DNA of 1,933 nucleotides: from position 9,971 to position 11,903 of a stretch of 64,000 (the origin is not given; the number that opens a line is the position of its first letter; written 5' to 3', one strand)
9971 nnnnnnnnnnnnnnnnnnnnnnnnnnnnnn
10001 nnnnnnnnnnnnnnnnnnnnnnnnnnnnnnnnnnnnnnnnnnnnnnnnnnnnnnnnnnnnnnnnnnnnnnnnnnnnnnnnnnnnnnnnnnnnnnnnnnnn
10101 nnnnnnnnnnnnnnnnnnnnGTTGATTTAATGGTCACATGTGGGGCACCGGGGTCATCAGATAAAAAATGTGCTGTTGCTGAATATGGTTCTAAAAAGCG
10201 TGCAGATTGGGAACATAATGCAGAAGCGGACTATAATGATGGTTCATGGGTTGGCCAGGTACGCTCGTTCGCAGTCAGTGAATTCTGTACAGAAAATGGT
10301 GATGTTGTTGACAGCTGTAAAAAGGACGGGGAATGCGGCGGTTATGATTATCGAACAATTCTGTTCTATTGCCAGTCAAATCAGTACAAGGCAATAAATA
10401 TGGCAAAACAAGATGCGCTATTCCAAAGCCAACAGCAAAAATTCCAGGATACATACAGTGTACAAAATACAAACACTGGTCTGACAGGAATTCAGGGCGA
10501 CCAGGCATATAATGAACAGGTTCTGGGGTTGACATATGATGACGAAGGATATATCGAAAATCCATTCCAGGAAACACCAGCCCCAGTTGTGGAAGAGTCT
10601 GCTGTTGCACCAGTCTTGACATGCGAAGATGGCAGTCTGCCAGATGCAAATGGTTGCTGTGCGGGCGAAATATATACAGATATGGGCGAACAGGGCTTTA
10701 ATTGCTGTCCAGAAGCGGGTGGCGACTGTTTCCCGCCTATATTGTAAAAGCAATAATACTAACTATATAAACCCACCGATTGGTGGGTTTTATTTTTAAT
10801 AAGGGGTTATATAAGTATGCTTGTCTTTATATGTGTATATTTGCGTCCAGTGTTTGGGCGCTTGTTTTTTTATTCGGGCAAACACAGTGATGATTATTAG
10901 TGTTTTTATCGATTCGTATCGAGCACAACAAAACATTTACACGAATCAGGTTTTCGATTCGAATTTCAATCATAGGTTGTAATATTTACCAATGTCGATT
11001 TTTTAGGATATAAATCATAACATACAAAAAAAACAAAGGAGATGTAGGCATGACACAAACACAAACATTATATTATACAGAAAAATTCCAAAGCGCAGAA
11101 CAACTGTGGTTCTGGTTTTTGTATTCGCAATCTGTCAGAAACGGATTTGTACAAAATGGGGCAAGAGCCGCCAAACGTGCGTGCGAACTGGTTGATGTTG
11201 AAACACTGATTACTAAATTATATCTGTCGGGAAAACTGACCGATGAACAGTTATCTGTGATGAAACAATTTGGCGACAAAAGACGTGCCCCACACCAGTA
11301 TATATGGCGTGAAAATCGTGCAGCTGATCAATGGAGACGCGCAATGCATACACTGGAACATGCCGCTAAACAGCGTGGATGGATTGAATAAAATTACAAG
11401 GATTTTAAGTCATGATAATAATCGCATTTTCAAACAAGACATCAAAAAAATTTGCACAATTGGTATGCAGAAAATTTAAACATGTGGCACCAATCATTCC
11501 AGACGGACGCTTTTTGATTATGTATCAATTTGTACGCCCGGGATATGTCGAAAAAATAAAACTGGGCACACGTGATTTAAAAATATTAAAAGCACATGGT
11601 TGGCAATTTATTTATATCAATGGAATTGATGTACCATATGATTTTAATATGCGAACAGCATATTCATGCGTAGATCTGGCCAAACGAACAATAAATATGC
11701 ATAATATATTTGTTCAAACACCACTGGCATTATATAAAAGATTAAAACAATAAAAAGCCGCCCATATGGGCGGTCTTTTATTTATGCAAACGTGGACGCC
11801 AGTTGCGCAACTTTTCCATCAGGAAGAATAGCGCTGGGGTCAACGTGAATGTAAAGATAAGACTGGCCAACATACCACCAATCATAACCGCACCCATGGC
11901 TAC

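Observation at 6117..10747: VirB8-VirB9-VirB10-like T4SS core operon with unusual appended domains (SPOR-like on VirB9, Cys-rich tail on VirB10)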

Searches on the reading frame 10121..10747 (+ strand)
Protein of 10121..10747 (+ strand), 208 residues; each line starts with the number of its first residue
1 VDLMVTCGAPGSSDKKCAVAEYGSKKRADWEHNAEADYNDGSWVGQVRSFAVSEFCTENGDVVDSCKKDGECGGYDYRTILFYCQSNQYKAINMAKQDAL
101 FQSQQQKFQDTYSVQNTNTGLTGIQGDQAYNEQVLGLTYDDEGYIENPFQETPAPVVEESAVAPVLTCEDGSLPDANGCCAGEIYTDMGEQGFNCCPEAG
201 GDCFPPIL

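Call 27: search_solved_structures(query=A4, max_evalue=10, show_alignments=1)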
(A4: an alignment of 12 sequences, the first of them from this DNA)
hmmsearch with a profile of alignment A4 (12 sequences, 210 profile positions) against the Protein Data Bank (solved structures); distinct sequences matched with E-value up to 10: 4.
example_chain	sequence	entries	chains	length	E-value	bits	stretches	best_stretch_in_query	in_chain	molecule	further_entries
6gl0_A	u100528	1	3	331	1.2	12.1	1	4-71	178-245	Endoglucanase, family GH5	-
6gl2_A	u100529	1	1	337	1.2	12.1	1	4-71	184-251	Endoglucanase, family GH5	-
6f38_e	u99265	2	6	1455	3.5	10.6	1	40-112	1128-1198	Cytoplasmic dynein 1 heavy chain 1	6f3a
2mxx_A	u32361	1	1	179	5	10.1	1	90-142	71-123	Amylase-binding protein AbpA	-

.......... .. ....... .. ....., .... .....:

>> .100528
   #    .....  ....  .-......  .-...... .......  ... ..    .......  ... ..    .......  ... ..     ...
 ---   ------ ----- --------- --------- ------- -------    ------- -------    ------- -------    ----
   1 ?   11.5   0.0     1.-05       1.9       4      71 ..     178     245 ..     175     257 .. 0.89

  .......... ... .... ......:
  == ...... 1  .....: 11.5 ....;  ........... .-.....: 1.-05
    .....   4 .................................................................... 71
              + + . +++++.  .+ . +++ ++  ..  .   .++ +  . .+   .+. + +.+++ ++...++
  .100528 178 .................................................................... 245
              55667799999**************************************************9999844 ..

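Call 30: search_protein_families(library=phrogs, proteins=[window:10121-10747:+], max_evalue=1)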
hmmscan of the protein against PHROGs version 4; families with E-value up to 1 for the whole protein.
window:10121-10747:+ (208 aa): 1 family
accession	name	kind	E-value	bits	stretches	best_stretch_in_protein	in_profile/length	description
phrog_29711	-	unknown function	0.17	13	1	24-67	11-53/120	-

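Call 34: predict_structure(alignment_id=A4)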
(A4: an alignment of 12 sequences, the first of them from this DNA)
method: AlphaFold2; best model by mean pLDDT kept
length: 208 residues; sequences in the alignment: 12
mean_pLDDT: 49.0   pTM: 0.22
mean pLDDT of the five models: 49.0, 47.7, 46.6, 46.0, 46.0
residues with pLDDT >= 90: 0; 70-90: 2; 50-70: 91; < 50: 115
segments of 3 or more residues with pLDDT < 50: 1-12, 14-51, 58-62, 68-71, 95-97, 112-136, 148-166, 204-208
pLDDT, mean of each block of 10 residues (from residue 1): 42 44 41 40 35 52 49 52 55 51 56 40 43 50 53 37 48 65 65 62 45
secondary structure, 60 per line:
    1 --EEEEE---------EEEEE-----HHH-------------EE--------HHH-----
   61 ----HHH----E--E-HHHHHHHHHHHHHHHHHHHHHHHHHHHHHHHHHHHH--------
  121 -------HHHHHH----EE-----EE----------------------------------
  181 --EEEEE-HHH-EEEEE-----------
elements in order: E3-7 E17-21 H77-112 H128-133 E183-187 E193-197
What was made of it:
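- Tried and rejected: The tail-only AlphaFold2 model from 12 sequences had pLDDT 49 and was unusable for fold search (call 34).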

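Call 41: search_protein_representatives(alignment_id=A4)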
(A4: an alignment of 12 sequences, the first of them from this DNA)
Query: 12 sequences, 210 profile positions. Proteins with E-value up to 0.001 (for the whole library): 246; up to 1e-10: 103; up to 1e-30: 23. The best 150 are listed.
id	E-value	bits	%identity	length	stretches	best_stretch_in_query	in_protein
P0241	9.1e-80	283.7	-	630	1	2-210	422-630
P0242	2.2e-71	256.4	-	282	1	1-210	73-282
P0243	1.4e-66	240.7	-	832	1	1-209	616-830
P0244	7.5e-66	238.3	-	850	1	2-210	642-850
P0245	1.8e-65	237.0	-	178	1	30-209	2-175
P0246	9.6e-64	231.4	-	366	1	1-209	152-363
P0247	9.1e-63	228.2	-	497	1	1-209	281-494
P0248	1.9e-62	227.1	-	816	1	1-209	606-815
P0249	1.4e-60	221.1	-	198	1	11-210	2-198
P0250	2.1e-58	213.9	-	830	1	1-209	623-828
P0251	5.7e-57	209.3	-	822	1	1-209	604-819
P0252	2.1e-56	207.4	-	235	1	11-209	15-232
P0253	5.8e-56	206.0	-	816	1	2-210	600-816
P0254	4.5e-51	190.0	-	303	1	1-209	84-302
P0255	5.1e-51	189.8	-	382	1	60-210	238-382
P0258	1.4e-39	152.4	-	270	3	158-209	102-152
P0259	7.0e-37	143.6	-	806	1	2-209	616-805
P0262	2.1e-31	125.7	-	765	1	29-210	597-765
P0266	1.8e-25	106.3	-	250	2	151-210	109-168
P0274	3.9e-20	88.9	-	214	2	152-209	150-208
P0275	9.6e-20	87.6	-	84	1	162-209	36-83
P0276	1.1e-19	87.4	-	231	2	169-209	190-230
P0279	4.3e-19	85.5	-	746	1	154-209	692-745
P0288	3.0e-17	79.5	-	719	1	159-209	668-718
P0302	2.6e-15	73.1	-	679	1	169-209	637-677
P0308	8.7e-14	68.2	-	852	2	161-209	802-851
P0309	1.0e-13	68.0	-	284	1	155-209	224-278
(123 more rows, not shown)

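Call 44: search_protein_families(library=pfam, proteins=[P0288, P0279, P0302, P0308, P0266, P0258, P0309, P0274, P0276, P0262], max_evalue=0.1)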
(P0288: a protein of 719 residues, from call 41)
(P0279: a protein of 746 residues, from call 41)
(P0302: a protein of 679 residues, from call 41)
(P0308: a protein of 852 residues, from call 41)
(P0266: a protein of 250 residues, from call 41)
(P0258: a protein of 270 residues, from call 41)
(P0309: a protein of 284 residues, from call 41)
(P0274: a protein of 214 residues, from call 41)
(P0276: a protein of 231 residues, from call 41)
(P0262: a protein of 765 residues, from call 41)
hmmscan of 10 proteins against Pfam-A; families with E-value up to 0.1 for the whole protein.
P0288 (719 aa): 0 families

P0279 (746 aa): 1 family
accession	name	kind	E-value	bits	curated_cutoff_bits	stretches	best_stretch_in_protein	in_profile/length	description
PF08700.17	VPS51_Exo84_N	-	0.024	15.2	24.2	0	149-176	55-82/87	Vps51/EXO84/COG1 N-terminal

P0302 (679 aa): 1 family
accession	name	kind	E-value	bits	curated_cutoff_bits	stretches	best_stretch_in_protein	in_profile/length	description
PF13314.11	DUF4083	-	0.012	16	25.4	1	495-525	5-35/57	Domain of unknown function (DUF4083)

P0308 (852 aa): 0 families

P0266 (250 aa): 0 families

P0258 (270 aa): 0 families

P0309 (284 aa): 0 families

P0274 (214 aa): 0 families

P0276 (231 aa): 0 families

P0262 (765 aa): 1 family
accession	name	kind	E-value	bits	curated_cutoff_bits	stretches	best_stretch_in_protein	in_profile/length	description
PF03743.19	TrbI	-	1.3e-15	58.2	35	1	365-571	2-186/188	Bacterial conjugation TrbI-like protein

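Call 46: find_encoding_contigs(protein=P0266, flank=10000, max_places=4)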
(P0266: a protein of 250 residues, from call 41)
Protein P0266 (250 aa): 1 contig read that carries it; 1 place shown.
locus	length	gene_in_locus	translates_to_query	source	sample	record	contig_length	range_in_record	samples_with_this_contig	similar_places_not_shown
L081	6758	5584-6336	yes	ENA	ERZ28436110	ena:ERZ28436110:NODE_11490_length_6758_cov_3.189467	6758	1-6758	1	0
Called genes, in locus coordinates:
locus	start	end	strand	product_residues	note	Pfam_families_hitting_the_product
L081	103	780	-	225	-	PF03799:FtsQ_DivIB_C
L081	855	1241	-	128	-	-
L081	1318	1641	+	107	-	-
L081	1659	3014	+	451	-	-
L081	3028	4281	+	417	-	PF12704:MacB_PCD, PF02687:FtsX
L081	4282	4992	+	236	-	PF00005:ABC_tran, PF13304:AAA_21 (faint)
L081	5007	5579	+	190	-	-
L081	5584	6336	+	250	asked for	-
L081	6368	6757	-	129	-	?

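Call 47: find_encoding_contigs(protein=P0288, flank=10000, max_places=4)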
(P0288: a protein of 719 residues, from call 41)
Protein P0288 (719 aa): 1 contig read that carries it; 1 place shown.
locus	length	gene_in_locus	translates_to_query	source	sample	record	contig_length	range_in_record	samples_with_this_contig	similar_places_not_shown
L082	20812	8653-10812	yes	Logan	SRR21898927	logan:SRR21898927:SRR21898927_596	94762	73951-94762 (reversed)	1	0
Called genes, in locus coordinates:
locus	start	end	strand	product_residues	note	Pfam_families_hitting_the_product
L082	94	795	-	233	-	PF06736:TMEM175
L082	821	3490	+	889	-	-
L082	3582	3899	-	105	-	-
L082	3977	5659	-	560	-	-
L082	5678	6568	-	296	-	-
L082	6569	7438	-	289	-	-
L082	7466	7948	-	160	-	PF01478:Peptidase_A24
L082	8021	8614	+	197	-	PF07750:GcrA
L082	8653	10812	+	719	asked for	-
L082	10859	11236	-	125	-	PF01648:ACPS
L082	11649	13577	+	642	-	PF13306:LRR_5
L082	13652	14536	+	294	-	PF01544:CorA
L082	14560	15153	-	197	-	PF06414:Zeta_toxin (faint), PF00406:ADK, PF13238:AAA_18, PF13671:AAA_33, PF13207:AAA_17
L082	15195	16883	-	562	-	PF00575:S1 (weak), PF00575:S1, PF23459:S1_RRP5 (weak), PF00575:S1, PF23459:S1_RRP5 (weak), PF00575:S1, PF21710:Spt6_S1, PF23459:S1_RRP5, +2 more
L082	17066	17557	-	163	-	-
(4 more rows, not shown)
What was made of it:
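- A prepilin peptidase gene occurs in a related genome (call 47).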

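Call 48: find_encoding_contigs(protein=P0262, flank=10000, max_places=3)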
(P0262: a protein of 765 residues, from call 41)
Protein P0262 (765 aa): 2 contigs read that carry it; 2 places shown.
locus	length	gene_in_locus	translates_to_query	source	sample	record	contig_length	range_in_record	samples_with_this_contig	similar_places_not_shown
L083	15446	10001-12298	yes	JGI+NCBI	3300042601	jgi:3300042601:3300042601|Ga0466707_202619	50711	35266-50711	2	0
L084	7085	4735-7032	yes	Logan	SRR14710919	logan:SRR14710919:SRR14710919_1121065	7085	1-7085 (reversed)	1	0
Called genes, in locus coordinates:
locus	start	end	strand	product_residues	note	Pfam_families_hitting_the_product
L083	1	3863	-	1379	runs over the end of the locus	PF04563:RNA_pol_Rpb2_1, PF04561:RNA_pol_Rpb2_2, PF04565:RNA_pol_Rpb2_3, PF10385:RNA_pol_Rpb2_45, PF00562:RNA_pol_Rpb2_6, PF04560:RNA_pol_Rpb2_7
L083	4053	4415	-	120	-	PF16320:Ribosomal_L12_N, PF00542:Ribosomal_L12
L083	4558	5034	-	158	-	PF00466:Ribosomal_L10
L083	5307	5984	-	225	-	PF00687:Ribosomal_L1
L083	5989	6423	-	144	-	PF03946:Ribosomal_L11_N, PF00298:Ribosomal_L11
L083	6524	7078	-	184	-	PF02357:NusG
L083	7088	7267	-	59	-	PF00584:SecE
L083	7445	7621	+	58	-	-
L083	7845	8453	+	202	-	PF04335:VirB8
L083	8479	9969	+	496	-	PF03524:CagX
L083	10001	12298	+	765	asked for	PF03743:TrbI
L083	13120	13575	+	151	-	-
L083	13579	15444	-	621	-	?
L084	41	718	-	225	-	PF00687:Ribosomal_L1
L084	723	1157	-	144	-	PF03946:Ribosomal_L11_N, PF00298:Ribosomal_L11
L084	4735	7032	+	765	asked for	PF03743:TrbI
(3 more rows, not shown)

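Call 49: find_encoding_contigs(protein=P0259, flank=10000, max_places=3)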
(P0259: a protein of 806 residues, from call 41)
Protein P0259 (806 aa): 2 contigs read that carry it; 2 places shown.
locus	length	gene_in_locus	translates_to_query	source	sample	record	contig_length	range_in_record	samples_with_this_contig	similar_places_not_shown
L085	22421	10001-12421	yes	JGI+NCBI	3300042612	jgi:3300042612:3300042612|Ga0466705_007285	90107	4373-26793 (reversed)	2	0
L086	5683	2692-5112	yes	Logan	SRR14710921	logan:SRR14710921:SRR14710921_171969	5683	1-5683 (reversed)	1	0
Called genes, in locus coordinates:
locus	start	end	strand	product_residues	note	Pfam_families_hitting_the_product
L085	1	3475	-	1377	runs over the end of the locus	PF04563:RNA_pol_Rpb2_1, PF04561:RNA_pol_Rpb2_2, PF04565:RNA_pol_Rpb2_3, PF10385:RNA_pol_Rpb2_45, PF00562:RNA_pol_Rpb2_6, PF04560:RNA_pol_Rpb2_7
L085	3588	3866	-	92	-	-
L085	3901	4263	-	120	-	PF16320:Ribosomal_L12_N, PF00542:Ribosomal_L12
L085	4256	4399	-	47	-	-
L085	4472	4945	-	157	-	PF00466:Ribosomal_L10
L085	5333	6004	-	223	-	PF00687:Ribosomal_L1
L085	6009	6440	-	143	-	PF03946:Ribosomal_L11_N, PF00298:Ribosomal_L11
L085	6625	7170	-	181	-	PF02357:NusG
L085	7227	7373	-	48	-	-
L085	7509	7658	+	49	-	-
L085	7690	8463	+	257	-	PF04335:VirB8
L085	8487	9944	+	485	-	PF03524:CagX, PF05036:SPOR (faint)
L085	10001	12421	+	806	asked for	PF03743:TrbI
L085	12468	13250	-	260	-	PF01416:PseudoU_synth_1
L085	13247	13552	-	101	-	-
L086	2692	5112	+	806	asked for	PF03743:TrbI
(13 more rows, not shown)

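Call 74: find_encoding_contigs(protein=P0275, flank=10000, max_places=3)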
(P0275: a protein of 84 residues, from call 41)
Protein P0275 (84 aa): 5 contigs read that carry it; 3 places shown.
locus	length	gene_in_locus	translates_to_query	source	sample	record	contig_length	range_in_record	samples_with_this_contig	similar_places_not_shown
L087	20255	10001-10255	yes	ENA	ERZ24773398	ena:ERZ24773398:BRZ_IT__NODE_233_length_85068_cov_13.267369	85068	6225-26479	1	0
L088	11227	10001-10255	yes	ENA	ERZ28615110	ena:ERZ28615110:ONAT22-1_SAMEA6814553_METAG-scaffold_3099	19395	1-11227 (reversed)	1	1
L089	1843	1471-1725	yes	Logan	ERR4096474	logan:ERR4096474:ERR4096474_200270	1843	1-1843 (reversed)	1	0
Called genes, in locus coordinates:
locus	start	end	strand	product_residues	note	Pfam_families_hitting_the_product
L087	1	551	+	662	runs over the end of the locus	PF00270:DEAD (weak), PF04851:ResIII, PF17757:UvrB_inter, PF27431:UvrB_3rd, PF00271:Helicase_C, PF12344:UvrB, PF02151:UVR (weak)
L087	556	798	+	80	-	-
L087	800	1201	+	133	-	PF02367:TsaE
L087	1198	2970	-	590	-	PF11104:PilM_2, PF14450:FtsA, PF00834:Ribul_P_3_epim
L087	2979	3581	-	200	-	PF03799:FtsQ_DivIB_C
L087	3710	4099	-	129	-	-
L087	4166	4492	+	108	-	-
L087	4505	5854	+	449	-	-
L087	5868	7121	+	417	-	PF12704:MacB_PCD, PF02687:FtsX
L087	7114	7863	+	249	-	-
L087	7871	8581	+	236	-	PF00005:ABC_tran, PF02463:SMC_N (faint), PF13304:AAA_21 (faint)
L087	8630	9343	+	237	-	-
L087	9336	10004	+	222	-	-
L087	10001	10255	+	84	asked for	-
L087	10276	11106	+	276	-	-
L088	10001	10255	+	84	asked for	-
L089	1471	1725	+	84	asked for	-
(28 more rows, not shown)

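Call 75: find_encoding_contigs(protein=P0258, flank=10000, max_places=3)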
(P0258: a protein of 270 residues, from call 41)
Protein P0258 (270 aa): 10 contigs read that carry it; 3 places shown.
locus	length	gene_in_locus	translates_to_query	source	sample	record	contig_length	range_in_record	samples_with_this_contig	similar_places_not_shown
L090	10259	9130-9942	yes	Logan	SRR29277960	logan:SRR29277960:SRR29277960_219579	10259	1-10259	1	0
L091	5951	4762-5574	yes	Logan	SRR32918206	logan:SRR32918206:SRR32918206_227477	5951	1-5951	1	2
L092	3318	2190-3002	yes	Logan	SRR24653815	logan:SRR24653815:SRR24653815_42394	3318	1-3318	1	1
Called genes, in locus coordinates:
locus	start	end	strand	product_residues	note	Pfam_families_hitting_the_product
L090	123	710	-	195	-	-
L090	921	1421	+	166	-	PF09411:PagL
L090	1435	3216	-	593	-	PF11104:PilM_2 (weak), PF14450:FtsA, PF00834:Ribul_P_3_epim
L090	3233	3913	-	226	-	PF03799:FtsQ_DivIB_C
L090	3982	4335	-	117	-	-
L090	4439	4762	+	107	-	-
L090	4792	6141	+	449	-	-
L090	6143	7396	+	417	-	PF12704:MacB_PCD, PF02687:FtsX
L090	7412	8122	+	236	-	PF00005:ABC_tran, PF13304:AAA_21 (faint)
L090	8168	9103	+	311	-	-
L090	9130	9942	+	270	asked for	-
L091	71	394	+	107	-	-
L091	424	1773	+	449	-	-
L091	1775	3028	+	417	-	PF12704:MacB_PCD, PF02687:FtsX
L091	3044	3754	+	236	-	PF00005:ABC_tran, PF13304:AAA_21 (faint)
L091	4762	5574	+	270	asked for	-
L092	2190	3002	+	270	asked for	-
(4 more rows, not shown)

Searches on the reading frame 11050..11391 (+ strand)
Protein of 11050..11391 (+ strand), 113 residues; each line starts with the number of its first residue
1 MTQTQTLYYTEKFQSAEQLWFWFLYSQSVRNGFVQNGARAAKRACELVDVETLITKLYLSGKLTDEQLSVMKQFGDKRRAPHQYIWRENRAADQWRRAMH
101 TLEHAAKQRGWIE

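Call 3: search_protein_families(library=pfam, proteins=[window:11050-11391:+], max_evalue=1)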
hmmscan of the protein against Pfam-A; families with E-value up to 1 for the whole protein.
window:11050-11391:+ (113 aa): 0 families

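Call 4: search_protein_families(library=ncbifam, proteins=[window:11050-11391:+], max_evalue=1)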
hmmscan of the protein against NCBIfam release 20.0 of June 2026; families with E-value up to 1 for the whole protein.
window:11050-11391:+ (113 aa): 0 families

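Call 30: search_protein_families(library=phrogs, proteins=[window:11050-11391:+], max_evalue=1)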
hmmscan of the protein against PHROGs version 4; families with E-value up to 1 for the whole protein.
window:11050-11391:+ (113 aa): 1 family
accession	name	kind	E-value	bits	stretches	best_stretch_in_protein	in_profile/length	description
phrog_25508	-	unknown function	0.057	14.4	1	40-73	25-59/73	-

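Call 88: search_solved_structures(query=window:11050-11391:+, max_evalue=5)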
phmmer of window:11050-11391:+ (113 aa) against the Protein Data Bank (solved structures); distinct sequences matched with E-value up to 5: 0.

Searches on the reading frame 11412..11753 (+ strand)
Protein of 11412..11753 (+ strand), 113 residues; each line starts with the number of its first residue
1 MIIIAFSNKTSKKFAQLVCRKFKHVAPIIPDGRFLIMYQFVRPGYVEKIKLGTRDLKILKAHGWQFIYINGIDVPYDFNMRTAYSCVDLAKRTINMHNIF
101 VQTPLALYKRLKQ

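Call 3: search_protein_families(library=pfam, proteins=[window:11412-11753:+], max_evalue=1)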
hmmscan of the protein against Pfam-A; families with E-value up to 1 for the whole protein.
window:11412-11753:+ (113 aa): 0 families

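Call 4: search_protein_families(library=ncbifam, proteins=[window:11412-11753:+], max_evalue=1)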
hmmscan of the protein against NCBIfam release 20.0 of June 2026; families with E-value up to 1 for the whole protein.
window:11412-11753:+ (113 aa): 0 families

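Call 30: search_protein_families(library=phrogs, proteins=[window:11412-11753:+], max_evalue=1)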
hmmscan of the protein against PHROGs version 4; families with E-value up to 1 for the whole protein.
window:11412-11753:+ (113 aa): 0 families

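Call 89: search_solved_structures(query=window:11412-11753:+, max_evalue=5)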
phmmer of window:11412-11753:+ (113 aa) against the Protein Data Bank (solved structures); distinct sequences matched with E-value up to 5: 2.
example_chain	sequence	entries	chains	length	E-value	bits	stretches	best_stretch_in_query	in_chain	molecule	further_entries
7f20_A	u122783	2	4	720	0.19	15.3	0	47-81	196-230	L-lactate oxidase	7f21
7f22_A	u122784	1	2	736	0.23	15.1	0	47-81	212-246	L-lactate oxidase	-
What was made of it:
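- Tried and rejected: PHROGs, Pfam, NCBIfam and PDB searches of the two conserved downstream 113-aa ORFs found nothing (calls 3, 4, 30, 88, 89).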
